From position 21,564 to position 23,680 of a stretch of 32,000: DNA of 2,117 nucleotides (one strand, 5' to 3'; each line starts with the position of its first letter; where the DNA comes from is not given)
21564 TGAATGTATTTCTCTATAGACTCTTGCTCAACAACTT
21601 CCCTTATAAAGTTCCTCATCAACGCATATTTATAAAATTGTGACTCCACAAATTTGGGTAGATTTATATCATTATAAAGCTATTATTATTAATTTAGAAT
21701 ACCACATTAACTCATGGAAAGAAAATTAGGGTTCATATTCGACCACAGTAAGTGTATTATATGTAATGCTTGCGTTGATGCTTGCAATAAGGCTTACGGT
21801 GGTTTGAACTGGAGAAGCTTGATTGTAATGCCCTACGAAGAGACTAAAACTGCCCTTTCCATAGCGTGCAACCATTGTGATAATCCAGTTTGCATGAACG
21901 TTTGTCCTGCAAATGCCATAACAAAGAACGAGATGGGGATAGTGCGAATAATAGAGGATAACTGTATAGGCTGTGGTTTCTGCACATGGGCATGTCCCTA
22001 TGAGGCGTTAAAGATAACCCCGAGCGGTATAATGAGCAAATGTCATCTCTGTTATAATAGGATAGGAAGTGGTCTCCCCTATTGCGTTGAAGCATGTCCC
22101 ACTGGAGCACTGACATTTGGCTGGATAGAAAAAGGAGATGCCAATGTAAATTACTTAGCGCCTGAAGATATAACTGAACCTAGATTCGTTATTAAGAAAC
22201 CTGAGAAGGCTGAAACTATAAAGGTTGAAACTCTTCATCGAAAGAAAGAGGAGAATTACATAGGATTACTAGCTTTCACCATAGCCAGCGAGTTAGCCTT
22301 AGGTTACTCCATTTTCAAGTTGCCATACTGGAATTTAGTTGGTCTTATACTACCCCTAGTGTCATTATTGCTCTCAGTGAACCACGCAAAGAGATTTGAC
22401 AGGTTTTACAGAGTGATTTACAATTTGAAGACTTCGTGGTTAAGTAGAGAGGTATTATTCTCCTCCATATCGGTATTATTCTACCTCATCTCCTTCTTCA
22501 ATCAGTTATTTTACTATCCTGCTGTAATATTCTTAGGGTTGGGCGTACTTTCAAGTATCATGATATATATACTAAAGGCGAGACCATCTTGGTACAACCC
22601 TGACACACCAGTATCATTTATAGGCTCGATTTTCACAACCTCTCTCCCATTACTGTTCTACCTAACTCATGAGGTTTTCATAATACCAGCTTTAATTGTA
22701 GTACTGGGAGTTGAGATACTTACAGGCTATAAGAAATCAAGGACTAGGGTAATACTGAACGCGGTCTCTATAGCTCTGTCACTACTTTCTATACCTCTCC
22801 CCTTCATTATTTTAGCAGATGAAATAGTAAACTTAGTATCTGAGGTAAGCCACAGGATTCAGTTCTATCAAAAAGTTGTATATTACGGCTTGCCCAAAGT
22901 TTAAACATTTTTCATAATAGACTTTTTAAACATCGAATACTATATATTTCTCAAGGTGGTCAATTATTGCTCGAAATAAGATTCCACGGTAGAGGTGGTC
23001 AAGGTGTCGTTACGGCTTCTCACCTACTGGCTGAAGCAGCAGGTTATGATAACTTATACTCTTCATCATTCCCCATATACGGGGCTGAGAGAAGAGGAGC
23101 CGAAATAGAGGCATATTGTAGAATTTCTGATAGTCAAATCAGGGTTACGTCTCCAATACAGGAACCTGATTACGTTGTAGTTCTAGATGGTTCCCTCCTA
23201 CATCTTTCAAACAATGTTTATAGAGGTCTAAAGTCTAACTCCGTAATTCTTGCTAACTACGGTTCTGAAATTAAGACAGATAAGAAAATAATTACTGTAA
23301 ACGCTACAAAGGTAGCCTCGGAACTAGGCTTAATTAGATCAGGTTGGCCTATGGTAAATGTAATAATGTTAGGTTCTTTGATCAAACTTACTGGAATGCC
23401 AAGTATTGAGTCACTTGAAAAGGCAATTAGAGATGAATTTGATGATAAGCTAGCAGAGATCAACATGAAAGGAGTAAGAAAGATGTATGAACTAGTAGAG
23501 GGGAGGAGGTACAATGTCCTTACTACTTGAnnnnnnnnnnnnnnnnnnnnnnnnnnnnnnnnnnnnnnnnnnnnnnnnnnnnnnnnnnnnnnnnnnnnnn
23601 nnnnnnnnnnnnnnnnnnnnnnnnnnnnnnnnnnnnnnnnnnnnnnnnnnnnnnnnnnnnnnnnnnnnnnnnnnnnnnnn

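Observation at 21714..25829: Orphan DmsB-DmsC fusion without any catalytic subunit, heading a four-subunit 2-oxoacid:ferredoxin oxidoreductase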

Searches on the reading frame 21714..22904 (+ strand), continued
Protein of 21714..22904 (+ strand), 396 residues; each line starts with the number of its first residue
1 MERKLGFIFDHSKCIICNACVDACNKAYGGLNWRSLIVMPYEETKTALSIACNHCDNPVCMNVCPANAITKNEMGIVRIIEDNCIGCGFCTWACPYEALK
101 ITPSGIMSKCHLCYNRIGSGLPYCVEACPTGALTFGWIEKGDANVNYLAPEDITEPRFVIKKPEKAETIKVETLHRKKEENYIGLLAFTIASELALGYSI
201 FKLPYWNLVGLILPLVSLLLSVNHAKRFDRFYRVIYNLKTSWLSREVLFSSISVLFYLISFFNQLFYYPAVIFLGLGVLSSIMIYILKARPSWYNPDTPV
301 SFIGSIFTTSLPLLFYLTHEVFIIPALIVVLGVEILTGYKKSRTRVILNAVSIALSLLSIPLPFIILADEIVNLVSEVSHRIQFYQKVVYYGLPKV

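Call 48: search_protein_families(library=ncbifam, proteins=[P0024, P0115], max_evalue=1)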
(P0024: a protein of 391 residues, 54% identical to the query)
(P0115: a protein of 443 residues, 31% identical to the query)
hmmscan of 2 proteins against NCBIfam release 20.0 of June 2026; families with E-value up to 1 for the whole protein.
P0024 (391 aa): 75 families (the best 25 are shown)
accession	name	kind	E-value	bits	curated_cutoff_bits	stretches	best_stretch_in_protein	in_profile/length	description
TIGR02951.1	DMSO_dmsB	equivalog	1.2e-34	119.7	214.1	1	5-141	2-155/161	DMSO/selenate family reductase complex B subunit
NF008134.0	PRK10882.1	equivalog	1.5e-28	99.8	263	2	50-138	112-207/329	hydrogenase 2 operon protein HybA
TIGR03149.1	cyt_nit_nrfC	equivalog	9.2e-27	93.8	377.6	1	5-143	39-188/225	cytochrome c nitrite reductase Fe-S protein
NF045797.1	DsrO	equivalog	3.8e-24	85.4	200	1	6-143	45-206/235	sulfate reduction electron transfer complex DsrMKJOP subunit DsrO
NF038355.1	FDH3_beta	equivalog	9.4e-24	84.4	240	1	5-112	3-121/180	formate dehydrogenase FDH3 subunit beta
NF045715.1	sulf_resp_HmcB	equivalog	2e-22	79.7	420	2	48-137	104-196/307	sulfate respiration complex iron-sulfur protein HmcB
NF011569.0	PRK14993.1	equivalog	3.4e-22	79.1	416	1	7-143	46-192/244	tetrathionate reductase subunit TtrB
NF041715.1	arsenate_red_ArrB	equivalog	6e-20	71.8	450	2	5-102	3-108/233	arsenate respiratory reductase iron-sulfur subunit ArrB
TIGR03478.1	DMSO_red_II_bet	subfamily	1.6e-19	70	480.7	2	47-141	127-222/321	DMSO reductase family type II enzyme, iron-sulfur subunit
TIGR01582.1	FDH-beta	equivalog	1.3e-18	67.1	334.7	1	50-140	92-183/283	formate dehydrogenase subunit beta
NF045766.1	PhenlGlyoxDHPadI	equivalog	2.9e-17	62.5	700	1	8-136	8-135/443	NADH-dependent phenylglyoxylate dehydrogenase subunit beta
NF042979.1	EthbenzDh_ebdB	equivalog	1.5e-15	56.9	740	2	47-142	149-245/354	ethylbenzene dehydrogenase subunit beta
NF009451.0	PRK12809.1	equivalog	7.5e-15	54.2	1154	1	11-135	9-135/639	formate-dependent uric acid utilization protein YgfT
NF041782.1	mnquin_red_QrcC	equivalog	7.5e-14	52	400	2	48-102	62-120/239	menaquinone reductase iron-sulfur cluster-binding subunit QrcC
NF009408.0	PRK12769.1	equivalog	8.2e-14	50.6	1003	1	10-135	8-143/659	formate-dependent uric acid utilization protein AegA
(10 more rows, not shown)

P0115 (443 aa): 55 families (the best 25 are shown)
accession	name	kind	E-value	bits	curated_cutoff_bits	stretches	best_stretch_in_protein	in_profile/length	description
TIGR02951.1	DMSO_dmsB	equivalog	1.2e-40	139.2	214.1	1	4-148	2-154/161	DMSO/selenate family reductase complex B subunit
NF008134.0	PRK10882.1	equivalog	9.1e-32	110.4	263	1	5-147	40-208/329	hydrogenase 2 operon protein HybA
NF041715.1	arsenate_red_ArrB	equivalog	1.4e-31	109.8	450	2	5-112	4-110/233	arsenate respiratory reductase iron-sulfur subunit ArrB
NF038355.1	FDH3_beta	equivalog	4.2e-30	105.1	240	2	6-122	5-122/180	formate dehydrogenase FDH3 subunit beta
TIGR03149.1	cyt_nit_nrfC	equivalog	8.1e-30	103.8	377.6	1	8-158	43-195/225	cytochrome c nitrite reductase Fe-S protein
NF011569.0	PRK14993.1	equivalog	6.2e-29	101.1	416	1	8-159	48-200/244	tetrathionate reductase subunit TtrB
NF045797.1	DsrO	equivalog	3.9e-27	95.2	200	1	52-164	97-219/235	sulfate reduction electron transfer complex DsrMKJOP subunit DsrO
TIGR01582.1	FDH-beta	equivalog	9.5e-27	93.8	334.7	2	57-148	92-183/283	formate dehydrogenase subunit beta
NF045715.1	sulf_resp_HmcB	equivalog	1.9e-26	92.9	420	2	55-146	104-197/307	sulfate respiration complex iron-sulfur protein HmcB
TIGR03478.1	DMSO_red_II_bet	subfamily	2.8e-23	82.4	480.7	2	45-153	118-226/321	DMSO reductase family type II enzyme, iron-sulfur subunit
NF041782.1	mnquin_red_QrcC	equivalog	4.3e-22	78.9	400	2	7-109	4-119/239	menaquinone reductase iron-sulfur cluster-binding subunit QrcC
NF042979.1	EthbenzDh_ebdB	equivalog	2.2e-21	76.1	740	2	48-155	143-250/354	ethylbenzene dehydrogenase subunit beta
NF009451.0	PRK12809.1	equivalog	2.7e-21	75.5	1154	1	9-146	8-138/639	formate-dependent uric acid utilization protein YgfT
NF045766.1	PhenlGlyoxDHPadI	equivalog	6.8e-21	74.5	700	1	5-145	6-136/443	NADH-dependent phenylglyoxylate dehydrogenase subunit beta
NF009408.0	PRK12769.1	equivalog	7.3e-20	70.6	1003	1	11-144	10-144/659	formate-dependent uric acid utilization protein AegA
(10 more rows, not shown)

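Call 49: search_protein_families(library=pfam, alignment_id=A2, max_evalue=0.01)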
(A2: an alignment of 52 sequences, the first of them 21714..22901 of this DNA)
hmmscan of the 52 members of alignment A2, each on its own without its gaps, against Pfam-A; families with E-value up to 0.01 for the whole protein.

A. member 1, window:21714-22901:+ (396 aa): 11 families
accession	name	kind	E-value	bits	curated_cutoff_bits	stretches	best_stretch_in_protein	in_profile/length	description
PF13247.11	Fer4_11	-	4.3e-19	69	26.2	1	49-136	7-98/100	4Fe-4S dicluster domain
PF00037.32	Fer4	-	2.2e-13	49.8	21.1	2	78-100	2-24/24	4Fe-4S binding domain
PF12838.12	Fer4_7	-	5.5e-12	46.4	27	3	52-98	2-52/52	4Fe-4S dicluster domain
PF12837.12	Fer4_6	-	6.5e-12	45.2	25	1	76-99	1-24/24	4Fe-4S binding domain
PF13187.11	Fer4_9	-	1.2e-10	41.7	27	1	51-98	1-51/52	4Fe-4S dicluster domain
PF13237.11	Fer4_10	-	1.3e-08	35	25.5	2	51-95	8-53/53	4Fe-4S dicluster domain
PF14697.11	Fer4_21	-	3.4e-08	34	35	2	78-133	2-57/59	4Fe-4S dicluster domain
PF25160.1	LdpA_Fe-S-bd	-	4.9e-08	33.1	27.6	1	54-100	4-44/49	LdpA Fe-S cluster-binding domain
PF12797.12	Fer4_2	-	7.8e-07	29.1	24.5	1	76-96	2-22/22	4Fe-4S binding domain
PF13484.11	Fer4_16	-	1.1e-05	26.6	30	0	52-72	2-20/66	4Fe-4S double cluster binding domain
PF12800.12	Fer4_4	-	0.00012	22.6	24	0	82-96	2-16/17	4Fe-4S binding domain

B. families by the number of members that match (of 52 scanned): 19 families
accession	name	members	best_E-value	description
PF13247.11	Fer4_11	52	5.2e-29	4Fe-4S dicluster domain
PF00037.32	Fer4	52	9e-16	4Fe-4S binding domain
PF12838.12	Fer4_7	52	8.9e-15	4Fe-4S dicluster domain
PF12837.12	Fer4_6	52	2.4e-14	4Fe-4S binding domain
PF12797.12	Fer4_2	52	1e-12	4Fe-4S binding domain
PF13187.11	Fer4_9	52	4.5e-12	4Fe-4S dicluster domain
PF13237.11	Fer4_10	52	4.9e-11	4Fe-4S dicluster domain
PF04976.17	DmsC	43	1.5e-24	DMSO reductase anchor subunit (DmsC)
PF14697.11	Fer4_21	40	1.1e-09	4Fe-4S dicluster domain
PF25160.1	LdpA_Fe-S-bd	40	2.6e-09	LdpA Fe-S cluster-binding domain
PF13484.11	Fer4_16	30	6.2e-08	4Fe-4S double cluster binding domain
PF12798.12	Fer4_3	28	3.7e-05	4Fe-4S binding domain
PF12800.12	Fer4_4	17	2.2e-05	4Fe-4S binding domain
PF13183.11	Fer4_8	16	1.3e-05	4Fe-4S dicluster domain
PF03916.19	NrfD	5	2e-05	Polysulphide reductase, NrfD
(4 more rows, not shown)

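Call 52: find_encoding_contigs(protein=P0039, flank=7000, max_places=1)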
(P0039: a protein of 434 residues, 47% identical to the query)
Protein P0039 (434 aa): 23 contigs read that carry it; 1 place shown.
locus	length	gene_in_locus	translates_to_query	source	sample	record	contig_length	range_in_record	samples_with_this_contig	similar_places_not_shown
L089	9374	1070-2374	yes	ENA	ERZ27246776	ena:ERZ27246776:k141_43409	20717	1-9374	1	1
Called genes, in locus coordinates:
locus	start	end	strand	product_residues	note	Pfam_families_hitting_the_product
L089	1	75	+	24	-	?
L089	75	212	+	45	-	-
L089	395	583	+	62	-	-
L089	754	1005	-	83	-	-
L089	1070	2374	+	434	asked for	PF13247:Fer4_11, PF12838:Fer4_7 (weak), PF13187:Fer4_9 (weak), PF00037:Fer4, PF12797:Fer4_2, PF12837:Fer4_6 (weak), PF13187:Fer4_9 (weak), PF13237:Fer4_10 (weak)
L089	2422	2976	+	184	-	PF01558:POR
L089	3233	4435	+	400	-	PF01855:POR_N, PF17147:PFOR_II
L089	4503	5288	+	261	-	PF02775:TPP_enzyme_C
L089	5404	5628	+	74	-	-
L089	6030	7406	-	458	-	PF02133:Transp_cyt_pur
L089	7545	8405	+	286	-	PF00696:AA_kinase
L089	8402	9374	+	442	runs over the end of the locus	PF01425:Amidase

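Call 53: find_encoding_contigs(protein=P0047, flank=7000, max_places=1)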
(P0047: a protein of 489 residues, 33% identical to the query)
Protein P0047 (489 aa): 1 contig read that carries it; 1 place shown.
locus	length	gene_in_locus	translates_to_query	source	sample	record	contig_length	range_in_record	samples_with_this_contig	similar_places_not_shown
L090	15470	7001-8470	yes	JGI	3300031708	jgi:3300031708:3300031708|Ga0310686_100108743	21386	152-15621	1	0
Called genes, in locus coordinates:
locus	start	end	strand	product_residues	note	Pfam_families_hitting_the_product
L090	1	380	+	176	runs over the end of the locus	?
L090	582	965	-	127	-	PF01152:Bac_globin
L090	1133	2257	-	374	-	PF02602:HEM4, PF00486:Trans_reg_C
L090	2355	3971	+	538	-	PF07690:MFS_1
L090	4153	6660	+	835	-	PF07992:Pyr_redox_2, PF00070:Pyr_redox, PF18267:Rubredoxin_C, PF04324:Fer2_BFD, PF03460:NIR_SIR_ferr, PF01077:NIR_SIR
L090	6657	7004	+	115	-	PF13806:Rieske_2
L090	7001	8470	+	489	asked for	PF12797:Fer4_2 (faint), PF12838:Fer4_7 (faint), PF13187:Fer4_9 (faint), PF13247:Fer4_11, PF04976:DmsC, PF03916:NrfD (faint)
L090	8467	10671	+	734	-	PF04879:Molybdop_Fe4S4, PF00384:Molybdopterin, PF01568:Molydop_binding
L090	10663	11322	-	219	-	PF00072:Response_reg, PF00196:GerE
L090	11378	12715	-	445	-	PF02353:CMAS, PF05175:MTS (weak), PF13489:Methyltransf_23, PF08241:Methyltransf_11, PF08242:Methyltransf_12, PF13649:Methyltransf_25, PF13847:Methyltransf_31, PF00107:ADH_zinc_N (weak)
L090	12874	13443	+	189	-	PF12079:DUF3558 (weak)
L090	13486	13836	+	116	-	PF03551:PadR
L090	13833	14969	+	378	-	-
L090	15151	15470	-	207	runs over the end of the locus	PF00440:TetR_N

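Call 54: find_encoding_contigs(protein=P0088, flank=7000, max_places=1)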
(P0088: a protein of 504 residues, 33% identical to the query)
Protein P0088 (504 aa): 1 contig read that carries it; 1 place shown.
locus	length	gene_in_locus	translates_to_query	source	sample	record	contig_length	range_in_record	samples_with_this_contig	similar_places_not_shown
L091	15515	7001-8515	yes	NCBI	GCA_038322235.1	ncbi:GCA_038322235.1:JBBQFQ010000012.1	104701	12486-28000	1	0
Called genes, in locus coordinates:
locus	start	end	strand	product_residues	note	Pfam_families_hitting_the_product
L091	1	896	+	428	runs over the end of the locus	PF13379:NMT1_2, PF09084:NMT1 (faint)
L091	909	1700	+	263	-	PF00528:BPD_transp_1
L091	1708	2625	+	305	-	PF00005:ABC_tran, PF13304:AAA_21 (faint)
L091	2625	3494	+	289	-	PF00005:ABC_tran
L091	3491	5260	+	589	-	PF00258:Flavodoxin_1, PF00667:FAD_binding_1, PF00175:NAD_binding_1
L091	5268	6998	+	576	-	PF03460:NIR_SIR_ferr, PF01077:NIR_SIR, PF03460:NIR_SIR_ferr, PF01077:NIR_SIR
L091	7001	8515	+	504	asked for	PF12838:Fer4_7 (faint), PF00037:Fer4 (faint), PF12797:Fer4_2 (faint), PF12837:Fer4_6 (faint), PF13187:Fer4_9 (faint), PF13237:Fer4_10 (faint), PF13247:Fer4_11, PF04976:DmsC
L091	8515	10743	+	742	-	PF04879:Molybdop_Fe4S4, PF00384:Molybdopterin, PF01568:Molydop_binding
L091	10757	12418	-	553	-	PF07638:Sigma70_ECF, PF04542:Sigma70_r2, PF04545:Sigma70_r4, PF08281:Sigma70_r4_2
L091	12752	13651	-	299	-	PF00072:Response_reg, PF00196:GerE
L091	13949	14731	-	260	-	-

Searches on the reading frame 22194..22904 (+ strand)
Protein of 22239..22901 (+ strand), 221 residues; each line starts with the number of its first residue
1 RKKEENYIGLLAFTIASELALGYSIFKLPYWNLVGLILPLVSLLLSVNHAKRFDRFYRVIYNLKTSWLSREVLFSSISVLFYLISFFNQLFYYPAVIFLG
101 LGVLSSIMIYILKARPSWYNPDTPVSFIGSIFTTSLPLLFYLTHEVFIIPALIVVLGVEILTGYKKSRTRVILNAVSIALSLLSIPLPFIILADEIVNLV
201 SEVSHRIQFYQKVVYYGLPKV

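Call 5: search_protein_families(library=pfam, proteins=[window:22254-22904:+, window:22194-22904:+], max_evalue=10)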
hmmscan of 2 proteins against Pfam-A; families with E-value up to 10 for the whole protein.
window:22254-22904:+ (216 aa): 1 family
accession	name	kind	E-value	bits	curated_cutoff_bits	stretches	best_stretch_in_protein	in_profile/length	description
PF11286.13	DUF3087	-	0.15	11.9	23.4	1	25-57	50-82/165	Protein of unknown function (DUF3087)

window:22194-22904:+ (236 aa): 1 family
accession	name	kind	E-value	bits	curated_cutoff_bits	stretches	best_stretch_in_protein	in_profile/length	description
PF11286.13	DUF3087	-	0.13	12.1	23.4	1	45-77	50-82/165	Protein of unknown function (DUF3087)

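Call 48: search_protein_families(library=ncbifam, proteins=[window:22239-22901:+], max_evalue=1)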
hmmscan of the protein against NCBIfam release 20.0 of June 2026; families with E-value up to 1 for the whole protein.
window:22239-22901:+ (221 aa): 0 families

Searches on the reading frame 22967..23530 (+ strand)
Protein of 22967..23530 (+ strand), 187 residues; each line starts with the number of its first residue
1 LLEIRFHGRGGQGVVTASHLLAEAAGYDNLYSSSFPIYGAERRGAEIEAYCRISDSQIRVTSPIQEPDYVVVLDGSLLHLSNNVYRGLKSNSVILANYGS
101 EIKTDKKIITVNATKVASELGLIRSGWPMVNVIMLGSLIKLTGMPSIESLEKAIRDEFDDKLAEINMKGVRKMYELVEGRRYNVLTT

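Call 3: search_protein_families(library=pfam, proteins=[window:22967-23530:+], max_evalue=0.01)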
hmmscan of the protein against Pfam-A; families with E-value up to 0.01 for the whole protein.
window:22967-23530:+ (187 aa): 1 family
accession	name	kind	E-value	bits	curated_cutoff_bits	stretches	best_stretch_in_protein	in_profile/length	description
PF01558.24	POR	-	7.4e-37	127.6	27.4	1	10-174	1-172/173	Pyruvate ferredoxin/flavodoxin oxidoreductase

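Call 4: search_protein_families(library=ncbifam, proteins=[window:22967-23530:+], max_evalue=0.01)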
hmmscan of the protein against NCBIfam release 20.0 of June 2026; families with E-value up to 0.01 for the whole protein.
window:22967-23530:+ (187 aa): 25 families
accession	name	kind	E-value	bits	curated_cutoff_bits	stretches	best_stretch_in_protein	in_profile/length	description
TIGR02175.1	PorC_KorC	subfamily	1e-65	220.8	81.1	1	1-178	1-176/177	2-oxoacid:acceptor oxidoreductase, gamma subunit, pyruvate/2-ketoisovalerate family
NF006321.0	PRK08534.1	equivalog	1.5e-54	184.5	225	1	1-178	1-178/181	pyruvate ferredoxin oxidoreductase subunit gamma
NF040683.1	PorC_Meth_Thtga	equivalog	1.7e-53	181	270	1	1-179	1-175/177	pyruvate synthase subunit PorC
NF010632.0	PRK14029.1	equivalog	1.1e-40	139.2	335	1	1-175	1-178/185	pyruvate/ketoisovalerate ferredoxin oxidoreductase subunit gamma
NF045762.1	PhenlGlyoxDHPadE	equivalog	8.3e-35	120.3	300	1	1-175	1-177/187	NADH-dependent phenylglyoxylate dehydrogenase subunit gamma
NF004497.0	PRK05844.1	equivalog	1.7e-23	83.2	243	1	1-177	1-185/186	pyruvate flavodoxin oxidoreductase subunit gamma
NF006323.0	PRK08537.1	equivalog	1.8e-20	73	235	1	3-178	4-179/181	2-oxoacid:ferredoxin oxidoreductase subunit gamma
TIGR03710.1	OAFO_sf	subfamily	1.1e-15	57.3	482.75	1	3-180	3-176/561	2-oxoacid:acceptor oxidoreductase subunit alpha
NF006211.0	PRK08338.1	equivalog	3.7e-15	55.8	239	1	3-176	2-167/170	2-oxoacid:ferredoxin oxidoreductase subunit gamma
NF005325.0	PRK06853.1-5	equivalog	1.7e-14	54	230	1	3-176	5-190/192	indolepyruvate oxidoreductase subunit beta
NF005324.0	PRK06853.1-4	equivalog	1.8e-13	50.8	222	2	4-59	5-60/196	indolepyruvate oxidoreductase subunit beta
TIGR03334.1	IOR_beta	equivalog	5.2e-12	46.1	205.8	2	104-171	120-185/189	indolepyruvate ferredoxin oxidoreductase subunit beta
NF005323.0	PRK06853.1-3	equivalog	7.6e-12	45.6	238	2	102-178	124-196/197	indolepyruvate oxidoreductase subunit beta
NF005322.0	PRK06853.1-2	equivalog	4.5e-11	42.9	237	2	105-172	126-188/197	indolepyruvate oxidoreductase subunit beta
NF005327.0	PRK06853.2-1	equivalog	9.6e-10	38.6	242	1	3-98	5-98/194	indolepyruvate oxidoreductase subunit beta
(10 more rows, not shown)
